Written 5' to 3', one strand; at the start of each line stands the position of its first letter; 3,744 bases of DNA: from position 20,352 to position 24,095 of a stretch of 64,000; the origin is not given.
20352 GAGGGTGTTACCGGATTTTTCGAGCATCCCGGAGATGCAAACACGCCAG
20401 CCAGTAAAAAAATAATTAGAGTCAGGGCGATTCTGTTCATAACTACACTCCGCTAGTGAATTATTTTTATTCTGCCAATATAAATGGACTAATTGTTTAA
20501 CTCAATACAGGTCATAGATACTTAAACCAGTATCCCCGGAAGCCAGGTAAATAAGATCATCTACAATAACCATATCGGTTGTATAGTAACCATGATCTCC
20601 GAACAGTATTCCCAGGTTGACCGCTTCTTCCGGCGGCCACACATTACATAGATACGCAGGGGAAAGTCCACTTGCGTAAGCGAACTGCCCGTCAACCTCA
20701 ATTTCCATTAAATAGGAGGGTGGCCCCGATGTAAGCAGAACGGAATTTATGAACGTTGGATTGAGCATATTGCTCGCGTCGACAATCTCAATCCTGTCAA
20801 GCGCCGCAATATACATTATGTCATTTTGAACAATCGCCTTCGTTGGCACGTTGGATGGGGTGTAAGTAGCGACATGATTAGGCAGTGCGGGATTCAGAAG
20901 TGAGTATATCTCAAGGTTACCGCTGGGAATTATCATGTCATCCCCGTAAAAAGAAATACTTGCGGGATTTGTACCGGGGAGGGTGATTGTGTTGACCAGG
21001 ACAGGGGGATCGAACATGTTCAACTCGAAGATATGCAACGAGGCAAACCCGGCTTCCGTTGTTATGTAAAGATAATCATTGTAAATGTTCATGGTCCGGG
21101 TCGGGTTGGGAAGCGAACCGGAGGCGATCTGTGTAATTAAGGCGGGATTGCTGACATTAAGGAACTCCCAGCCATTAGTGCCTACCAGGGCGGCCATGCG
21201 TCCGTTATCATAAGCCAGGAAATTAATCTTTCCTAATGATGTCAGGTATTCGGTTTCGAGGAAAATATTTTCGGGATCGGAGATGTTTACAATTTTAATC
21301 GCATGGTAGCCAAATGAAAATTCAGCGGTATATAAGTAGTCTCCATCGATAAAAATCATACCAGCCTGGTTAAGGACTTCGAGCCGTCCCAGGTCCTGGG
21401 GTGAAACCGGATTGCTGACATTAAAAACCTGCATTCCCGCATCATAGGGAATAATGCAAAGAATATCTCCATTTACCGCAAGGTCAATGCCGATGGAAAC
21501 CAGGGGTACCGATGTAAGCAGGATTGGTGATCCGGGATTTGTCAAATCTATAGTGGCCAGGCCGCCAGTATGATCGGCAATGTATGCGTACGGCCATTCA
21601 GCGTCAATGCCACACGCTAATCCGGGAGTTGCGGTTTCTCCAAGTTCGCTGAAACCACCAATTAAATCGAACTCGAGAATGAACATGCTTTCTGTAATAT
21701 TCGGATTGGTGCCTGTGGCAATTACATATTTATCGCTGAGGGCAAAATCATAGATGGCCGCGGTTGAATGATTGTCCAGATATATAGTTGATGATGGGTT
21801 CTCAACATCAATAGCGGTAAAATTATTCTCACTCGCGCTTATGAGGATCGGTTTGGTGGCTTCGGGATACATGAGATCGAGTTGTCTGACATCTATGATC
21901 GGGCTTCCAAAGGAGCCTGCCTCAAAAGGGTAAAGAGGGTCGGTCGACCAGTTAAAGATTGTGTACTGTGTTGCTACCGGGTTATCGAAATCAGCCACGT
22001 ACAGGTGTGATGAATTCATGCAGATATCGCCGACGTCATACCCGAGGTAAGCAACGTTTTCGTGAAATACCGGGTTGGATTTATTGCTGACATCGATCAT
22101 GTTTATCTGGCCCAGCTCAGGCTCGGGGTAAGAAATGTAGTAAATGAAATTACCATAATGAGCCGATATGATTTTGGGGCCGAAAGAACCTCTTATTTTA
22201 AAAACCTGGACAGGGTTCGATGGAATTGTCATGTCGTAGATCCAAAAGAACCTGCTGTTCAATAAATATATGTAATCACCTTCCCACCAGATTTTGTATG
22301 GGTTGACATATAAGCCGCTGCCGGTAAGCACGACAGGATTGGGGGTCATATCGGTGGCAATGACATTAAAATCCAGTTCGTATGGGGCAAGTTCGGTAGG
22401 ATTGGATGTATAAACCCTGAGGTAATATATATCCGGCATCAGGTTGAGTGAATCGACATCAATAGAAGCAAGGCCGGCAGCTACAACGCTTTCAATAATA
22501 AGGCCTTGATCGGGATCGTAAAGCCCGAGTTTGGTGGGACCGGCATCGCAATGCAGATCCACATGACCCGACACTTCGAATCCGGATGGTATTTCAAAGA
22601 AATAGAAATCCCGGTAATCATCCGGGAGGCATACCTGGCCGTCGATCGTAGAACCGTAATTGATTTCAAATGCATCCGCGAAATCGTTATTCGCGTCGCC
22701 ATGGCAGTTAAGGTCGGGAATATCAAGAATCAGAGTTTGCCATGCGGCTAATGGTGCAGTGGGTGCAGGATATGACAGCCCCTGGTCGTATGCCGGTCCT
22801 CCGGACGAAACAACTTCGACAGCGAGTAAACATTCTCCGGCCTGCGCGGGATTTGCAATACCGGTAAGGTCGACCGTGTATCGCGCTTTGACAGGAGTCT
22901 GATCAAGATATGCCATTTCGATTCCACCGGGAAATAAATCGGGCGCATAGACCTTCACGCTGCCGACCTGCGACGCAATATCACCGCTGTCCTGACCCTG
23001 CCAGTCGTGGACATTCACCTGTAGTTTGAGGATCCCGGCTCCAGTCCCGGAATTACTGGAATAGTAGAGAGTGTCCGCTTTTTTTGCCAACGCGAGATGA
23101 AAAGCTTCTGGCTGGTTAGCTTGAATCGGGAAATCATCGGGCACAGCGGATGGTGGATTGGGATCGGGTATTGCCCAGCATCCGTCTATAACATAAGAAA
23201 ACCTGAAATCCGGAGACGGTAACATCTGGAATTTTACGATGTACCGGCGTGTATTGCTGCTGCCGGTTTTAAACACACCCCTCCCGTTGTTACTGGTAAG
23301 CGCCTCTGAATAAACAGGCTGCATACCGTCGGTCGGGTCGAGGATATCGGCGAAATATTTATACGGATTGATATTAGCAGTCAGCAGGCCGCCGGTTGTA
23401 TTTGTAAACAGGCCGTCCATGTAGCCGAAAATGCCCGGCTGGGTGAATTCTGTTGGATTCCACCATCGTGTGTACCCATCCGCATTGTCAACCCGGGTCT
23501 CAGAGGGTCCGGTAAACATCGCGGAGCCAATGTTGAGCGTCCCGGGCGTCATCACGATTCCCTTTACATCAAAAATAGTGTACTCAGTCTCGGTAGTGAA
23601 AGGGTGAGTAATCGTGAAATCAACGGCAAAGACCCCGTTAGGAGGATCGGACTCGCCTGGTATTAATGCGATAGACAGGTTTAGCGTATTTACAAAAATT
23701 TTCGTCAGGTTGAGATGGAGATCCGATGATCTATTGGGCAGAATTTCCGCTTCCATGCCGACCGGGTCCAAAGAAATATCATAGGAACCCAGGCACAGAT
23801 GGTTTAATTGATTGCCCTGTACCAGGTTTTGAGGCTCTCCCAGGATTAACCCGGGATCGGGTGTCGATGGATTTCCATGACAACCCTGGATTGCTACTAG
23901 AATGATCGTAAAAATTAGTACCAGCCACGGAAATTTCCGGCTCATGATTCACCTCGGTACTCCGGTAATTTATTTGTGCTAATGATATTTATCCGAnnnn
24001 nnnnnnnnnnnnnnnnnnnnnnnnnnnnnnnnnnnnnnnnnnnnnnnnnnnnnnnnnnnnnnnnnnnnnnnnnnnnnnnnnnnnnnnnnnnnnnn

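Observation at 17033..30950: Tandem array of four giant paralogous surface lipoproteins with signs of gene conversion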

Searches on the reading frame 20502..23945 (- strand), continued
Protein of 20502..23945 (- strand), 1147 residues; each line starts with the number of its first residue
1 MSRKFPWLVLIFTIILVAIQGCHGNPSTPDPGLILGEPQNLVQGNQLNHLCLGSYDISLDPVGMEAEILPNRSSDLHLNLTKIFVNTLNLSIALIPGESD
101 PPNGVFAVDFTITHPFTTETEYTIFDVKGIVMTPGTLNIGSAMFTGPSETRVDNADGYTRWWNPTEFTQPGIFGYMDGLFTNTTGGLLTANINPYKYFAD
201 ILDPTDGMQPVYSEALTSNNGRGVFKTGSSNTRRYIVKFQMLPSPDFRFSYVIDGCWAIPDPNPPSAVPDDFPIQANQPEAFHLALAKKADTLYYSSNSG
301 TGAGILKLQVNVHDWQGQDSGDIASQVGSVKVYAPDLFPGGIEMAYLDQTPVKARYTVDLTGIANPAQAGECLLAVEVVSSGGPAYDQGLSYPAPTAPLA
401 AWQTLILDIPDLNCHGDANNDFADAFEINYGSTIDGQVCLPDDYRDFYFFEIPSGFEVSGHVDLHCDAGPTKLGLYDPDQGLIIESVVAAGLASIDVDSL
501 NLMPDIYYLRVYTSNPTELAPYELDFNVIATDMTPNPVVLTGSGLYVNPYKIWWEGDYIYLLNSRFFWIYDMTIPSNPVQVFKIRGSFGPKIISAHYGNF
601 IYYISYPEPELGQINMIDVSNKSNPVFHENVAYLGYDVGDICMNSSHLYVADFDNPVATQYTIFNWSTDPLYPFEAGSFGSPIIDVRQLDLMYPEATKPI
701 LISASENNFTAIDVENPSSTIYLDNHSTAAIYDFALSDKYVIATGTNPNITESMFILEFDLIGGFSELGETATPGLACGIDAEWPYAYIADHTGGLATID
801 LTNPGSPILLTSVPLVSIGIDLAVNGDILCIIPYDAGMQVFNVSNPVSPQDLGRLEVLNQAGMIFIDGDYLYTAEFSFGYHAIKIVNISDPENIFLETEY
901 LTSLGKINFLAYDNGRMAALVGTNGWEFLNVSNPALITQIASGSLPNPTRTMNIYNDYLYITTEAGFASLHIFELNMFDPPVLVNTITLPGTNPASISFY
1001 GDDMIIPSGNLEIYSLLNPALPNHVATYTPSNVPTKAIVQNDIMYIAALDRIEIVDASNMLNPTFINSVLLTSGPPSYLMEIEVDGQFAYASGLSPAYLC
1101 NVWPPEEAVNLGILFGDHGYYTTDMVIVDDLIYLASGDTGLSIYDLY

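Call 59: predict_structure(alignment_id=A1)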
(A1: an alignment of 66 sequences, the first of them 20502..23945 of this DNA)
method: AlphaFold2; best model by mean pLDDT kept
length: 1147 residues; sequences in the alignment: 66
mean_pLDDT: 80.9   pTM: 0.68
mean pLDDT of the five models: 80.9, 80.9, 79.9, 79.6, 78.3
residues with pLDDT >= 90: 625; 70-90: 218; 50-70: 173; < 50: 131
segments of 3 or more residues with pLDDT < 50: 1-3, 21-53, 72-82, 121-130, 156-194, 221-223, 248-265, 387-392
pLDDT, mean of each block of 10 residues (from residue 1): 56 63 35 33 30 52 60 40 52 70 69 59 48 58 60 50 33 34 36 49 53 58 54 66 50 43 50 57 81 86 89 71 82 86 90 89 87 83 53 58 82 85 93 90 92 93 90 94 93 92 94 87 93 91 90 96 95 96 89 91 90 94 95 91 96 83 95 94 90 94 95 94 94 95 91 95 93 94 96 96 96 95 97 96 97 95 95 90 95 93 90 95 95 94 94 96 91 91 95 93 94 96 96 94 93 95 95 73 94 88 93 74 91 92 92
secondary structure, 60 per line:
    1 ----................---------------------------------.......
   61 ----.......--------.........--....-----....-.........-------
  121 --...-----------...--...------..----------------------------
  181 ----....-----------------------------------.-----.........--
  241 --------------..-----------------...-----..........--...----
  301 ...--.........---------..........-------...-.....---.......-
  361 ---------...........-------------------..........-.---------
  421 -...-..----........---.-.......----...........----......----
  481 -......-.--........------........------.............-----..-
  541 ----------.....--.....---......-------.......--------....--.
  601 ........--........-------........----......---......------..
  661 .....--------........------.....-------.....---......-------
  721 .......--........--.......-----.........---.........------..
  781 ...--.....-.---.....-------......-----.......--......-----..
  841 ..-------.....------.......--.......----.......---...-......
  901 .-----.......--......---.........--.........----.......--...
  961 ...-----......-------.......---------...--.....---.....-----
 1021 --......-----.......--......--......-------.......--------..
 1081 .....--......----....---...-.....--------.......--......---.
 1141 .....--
elements in order (helices of 4 or more, strands of 3 or more residues): H5-20 E54-60 E65-71 H80-88 E91-94 E105-113 E123-125 E137-139 E142-144 H185-188 E230-238 E282-291 E294-296 E301-303 E306-314 E327-333 E341-343 E345-349 E353-359 E370-380 E400-409 E432-439 E445-451 E456-466 E471-476 E482-487 E492-496 E506-513 E520-532 E551-555 E558-562 E566-571 E579-585 E594-597 E600-608 E611-618 E626-633 E638-643 E647-652 E659-665 E674-681 E688-692 E700-704 E708-713 E721-727 E730-737 E740-746 E752-760 E764-772 E779-783 E786-790 E796-800 E808-813 E819-825 E828-833 E839-842 E850-854 E861-867 E870-876 E881-887 E895-901 E907-913 E916-921 E925-933 E936-944 E949-955 E958-963 E969-974 E982-988 E998-1000 E1003-1007 E1011-1015 E1023-1028 E1034-1040 E1043-1048 E1051-1056 E1064-1070 E1079-1085 E1088-1093 E1098-1101 E1109-1113 E1122-1128 E1131-1136 E1140-1145

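Call 62: fold_search(model_id=the predicted structure, library=pdb)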
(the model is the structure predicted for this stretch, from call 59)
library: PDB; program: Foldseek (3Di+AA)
matches with E <= 10: 1803; with E <= 0.001: 1369
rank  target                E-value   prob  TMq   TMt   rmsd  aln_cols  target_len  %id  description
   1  7mq8_LR               1.0e-20  1.00  0.39  0.55   6.1       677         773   10  Cryo-EM structure of the human SSU processome, state pre-A1 (released 2021-09-22)
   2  9e2g_2B               4.3e-19  1.00  0.40  0.68   6.0       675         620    9  Cryo-EM structure of 48 nm repeat of microtubule doublet from T. brucei flagellum (released 2025-03-12)
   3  7mqa_LR               5.1e-19  1.00  0.40  0.56   6.0       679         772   10  Cryo-EM structure of the human SSU processome, state post-A1 (released 2021-09-22)
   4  9y6s_7K               7.9e-19  1.00  0.38  0.34   6.7       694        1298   12  96-nm repeat of the Leishmania tarentolae doublet microtubule (released 2025-12-17)
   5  9d5n_CH               1.1e-18  1.00  0.40  0.69   6.1       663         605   12  48-nm doublet microtubule from Trichomonas vaginalis strain G3 (released 2025-05-14)
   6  5wyj_BE               2.0e-18  1.00  0.37  0.52   7.1       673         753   13  Cryo-EM structure of the 90S small subunit pre-ribosome (Dhr1-depleted, Enp1-TAP, state 1) (released 2017-03-29)
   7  9n6z_LT               2.5e-18  1.00  0.36  0.48   7.5       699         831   12  SSU processome maturation and disassembly, State D (released 2025-11-05)
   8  9n77_LT               3.8e-18  1.00  0.37  0.47   7.0       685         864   12  SSU processome maturation and disassembly, State K (released 2025-11-05)
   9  4nsx                  3.8e-18  1.00  0.37  0.60   7.2       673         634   13  Crystal Structure of the Utp21 tandem WD Domain (released 2014-02-19)
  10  9n6v_LT               4.0e-18  1.00  0.38  0.47   7.0       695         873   11  SSU processome maturation and disassembly, State A (released 2025-11-05)
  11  9n73_LR               4.2e-18  1.00  0.39  0.53   6.6       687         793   12  SSU processome maturation and disassembly, State G (released 2025-10-29)
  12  6lqs_BE               4.2e-18  1.00  0.37  0.49   7.3       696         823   12  Cryo-EM structure of 90S small subunit preribosomes in transition states (State D) (released 2020-09-16)
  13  9n73_LT               4.4e-18  1.00  0.38  0.47   7.0       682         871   12  SSU processome maturation and disassembly, State G (released 2025-10-29)
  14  6ke6_BE               4.4e-18  1.00  0.36  0.46   7.7       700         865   12  3.4 angstrom cryo-EM structure of yeast 90S small subunit preribosome (released 2020-08-05)
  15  7mqa_LT               9.8e-18  1.00  0.38  0.49   6.6       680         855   11  Cryo-EM structure of the human SSU processome, state post-A1 (released 2021-09-22)
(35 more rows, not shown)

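Call 76: find_encoding_contigs(protein=P0048, flank=10000, max_places=6)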
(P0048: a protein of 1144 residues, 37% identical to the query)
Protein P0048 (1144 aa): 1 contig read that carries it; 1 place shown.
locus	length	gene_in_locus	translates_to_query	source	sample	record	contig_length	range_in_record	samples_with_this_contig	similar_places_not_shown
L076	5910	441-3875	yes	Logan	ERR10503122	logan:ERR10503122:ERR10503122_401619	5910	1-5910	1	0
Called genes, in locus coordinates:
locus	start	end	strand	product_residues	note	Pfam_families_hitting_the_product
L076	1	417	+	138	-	?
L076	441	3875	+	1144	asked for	PF08309:LVIVD (faint)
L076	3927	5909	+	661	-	?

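Call 93: search_protein_families(library=pfam, proteins=[L039:7266-9734:+, L039:4683-7145:+, L016:12036-14639:+, L032:14059-16947:+, L034:55-1944:+, L022:8644-9894:+, L024:12420-13460:+, L014:6102-9692:-, L050:8321-9736:-, L009:7231-8937:+], max_evalue=0.0001)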
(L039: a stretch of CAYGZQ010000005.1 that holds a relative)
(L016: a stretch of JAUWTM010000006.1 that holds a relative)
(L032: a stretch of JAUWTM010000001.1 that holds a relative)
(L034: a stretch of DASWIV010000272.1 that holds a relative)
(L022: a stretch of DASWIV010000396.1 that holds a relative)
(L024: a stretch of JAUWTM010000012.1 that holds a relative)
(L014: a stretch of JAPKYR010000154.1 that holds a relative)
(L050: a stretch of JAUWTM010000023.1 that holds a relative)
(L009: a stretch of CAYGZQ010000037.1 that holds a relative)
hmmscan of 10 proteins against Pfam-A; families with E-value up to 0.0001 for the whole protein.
L039:7266-9734:+ (822 aa): 1 family
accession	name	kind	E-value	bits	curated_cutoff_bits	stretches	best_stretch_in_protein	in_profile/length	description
PF06739.17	SBBP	-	3.9e-05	23.9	20.5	0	758-785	2-30/38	Beta-propeller repeat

L039:4683-7145:+ (820 aa): 0 families

L016:12036-14639:+ (867 aa): 0 families

L032:14059-16947:+ (962 aa): 3 families
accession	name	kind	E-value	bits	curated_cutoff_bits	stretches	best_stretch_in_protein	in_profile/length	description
PF08309.17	LVIVD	-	5.3e-59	195.8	20.2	3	894-927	3-36/42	LVIVD repeat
PF21959.2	DUF6923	-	3.7e-08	33.9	27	0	759-888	87-219/234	Repeat of unknown function (DUF6923)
PF09826.15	Beta_propel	-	2e-07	30.7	22.4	0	399-444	89-130/495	Beta propeller domain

L034:55-1944:+ (629 aa): 0 families

L022:8644-9894:+ (416 aa): 1 family
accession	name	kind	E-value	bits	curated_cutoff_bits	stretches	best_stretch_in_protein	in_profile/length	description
PF00579.31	tRNA-synt_1b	-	2.2e-71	241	21.1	1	36-323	3-292/292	tRNA synthetases class I (W and Y)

L024:12420-13460:+ (346 aa): 1 family
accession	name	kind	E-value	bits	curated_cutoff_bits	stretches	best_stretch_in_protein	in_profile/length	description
PF02129.25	Peptidase_S15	-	5.6e-10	39.8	23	1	132-235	38-141/262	X-Pro dipeptidyl-peptidase (S15 family)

L014:6102-9692:- (1196 aa): 2 families
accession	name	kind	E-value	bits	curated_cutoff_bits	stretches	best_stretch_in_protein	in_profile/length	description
PF00082.27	Peptidase_S8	-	4.9e-41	141.4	21.8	1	199-494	2-288/288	Subtilase family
PF08309.17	LVIVD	-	9e-13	47.8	20.2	1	1127-1161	4-38/42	LVIVD repeat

L050:8321-9736:- (471 aa): 2 families
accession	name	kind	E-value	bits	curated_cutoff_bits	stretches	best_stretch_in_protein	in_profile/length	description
PF12838.12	Fer4_7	-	1.1e-06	29.4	27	1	353-409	2-50/52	4Fe-4S dicluster domain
PF13484.11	Fer4_16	-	5.5e-05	24.3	30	0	353-409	2-65/66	4Fe-4S double cluster binding domain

L009:7231-8937:+ (568 aa): 4 families
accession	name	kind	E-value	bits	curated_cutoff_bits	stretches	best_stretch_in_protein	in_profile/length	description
PF02421.24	FeoB_N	-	7.3e-50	169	27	1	1-153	6-154/156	Ferrous iron transport protein B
PF07670.19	Gate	-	1.6e-36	125.4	29.6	2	289-383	3-103/104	Nucleoside recognition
PF01926.29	MMR_HSR1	-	3.3e-16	59.8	21.9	1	1-111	5-111/113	50S ribosome-binding GTPase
PF07664.17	FeoB_C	-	3.7e-12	46.2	26.6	1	390-440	2-54/54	Ferrous iron transport protein B C terminus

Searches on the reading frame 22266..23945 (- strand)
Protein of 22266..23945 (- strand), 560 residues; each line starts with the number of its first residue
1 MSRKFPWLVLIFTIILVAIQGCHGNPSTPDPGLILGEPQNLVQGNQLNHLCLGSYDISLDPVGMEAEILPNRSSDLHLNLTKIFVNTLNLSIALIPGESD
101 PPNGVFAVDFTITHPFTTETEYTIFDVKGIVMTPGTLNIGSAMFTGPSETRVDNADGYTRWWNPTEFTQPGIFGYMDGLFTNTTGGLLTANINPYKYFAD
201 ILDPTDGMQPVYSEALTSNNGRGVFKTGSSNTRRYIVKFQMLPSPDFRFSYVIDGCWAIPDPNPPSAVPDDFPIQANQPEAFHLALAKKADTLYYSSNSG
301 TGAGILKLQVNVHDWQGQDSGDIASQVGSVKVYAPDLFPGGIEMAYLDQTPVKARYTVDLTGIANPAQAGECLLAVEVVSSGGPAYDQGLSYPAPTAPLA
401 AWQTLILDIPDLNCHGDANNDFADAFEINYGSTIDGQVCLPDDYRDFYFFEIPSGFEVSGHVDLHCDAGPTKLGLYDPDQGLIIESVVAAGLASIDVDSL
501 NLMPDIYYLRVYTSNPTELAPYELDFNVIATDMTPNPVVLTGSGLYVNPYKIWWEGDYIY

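Call 13: search_protein_families(library=pfam, proteins=[window:22266-23945:-], max_evalue=10)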
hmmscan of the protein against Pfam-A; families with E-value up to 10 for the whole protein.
window:22266-23945:- (560 aa): 0 families

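Call 26: predict_structure(alignment_id=A2)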
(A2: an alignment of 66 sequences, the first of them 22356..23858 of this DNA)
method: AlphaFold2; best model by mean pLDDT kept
length: 501 residues; sequences in the alignment: 66
mean_pLDDT: 76.4   pTM: 0.74
mean pLDDT of the five models: 76.4, 73.8, 73.3, 72.8, 72.0
residues with pLDDT >= 90: 198; 70-90: 139; 50-70: 88; < 50: 76
segments of 3 or more residues with pLDDT < 50: 1-22, 131-167, 225-235, 361-364
pLDDT, mean of each block of 10 residues (from residue 1): 34 39 65 83 57 60 86 90 75 57 74 81 72 39 31 32 42 73 76 63 84 75 51 49 62 88 91 92 90 93 95 97 96 94 93 61 58 90 91 97 93 95 95 92 97 97 94 97 92 92 77
secondary structure, 60 per line:
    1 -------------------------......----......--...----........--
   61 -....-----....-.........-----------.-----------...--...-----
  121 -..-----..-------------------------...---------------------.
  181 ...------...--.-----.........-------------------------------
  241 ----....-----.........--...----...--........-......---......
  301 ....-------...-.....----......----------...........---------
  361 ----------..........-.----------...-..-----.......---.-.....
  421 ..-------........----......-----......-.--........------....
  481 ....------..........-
elements in order: E26-31 E36-41 H51-58 E62-65 E76-84 E108-110 E113-115 H180-183 E201-209 H245-248 E254-262 E265-267 E272-274 E277-284 H286-291 E298-304 E312-314 E316-320 E325-330 E341-351 E371-380 E404-410 E416-422 E430-437 E442-447 E453-458 E463-467 E477-484 E491-500
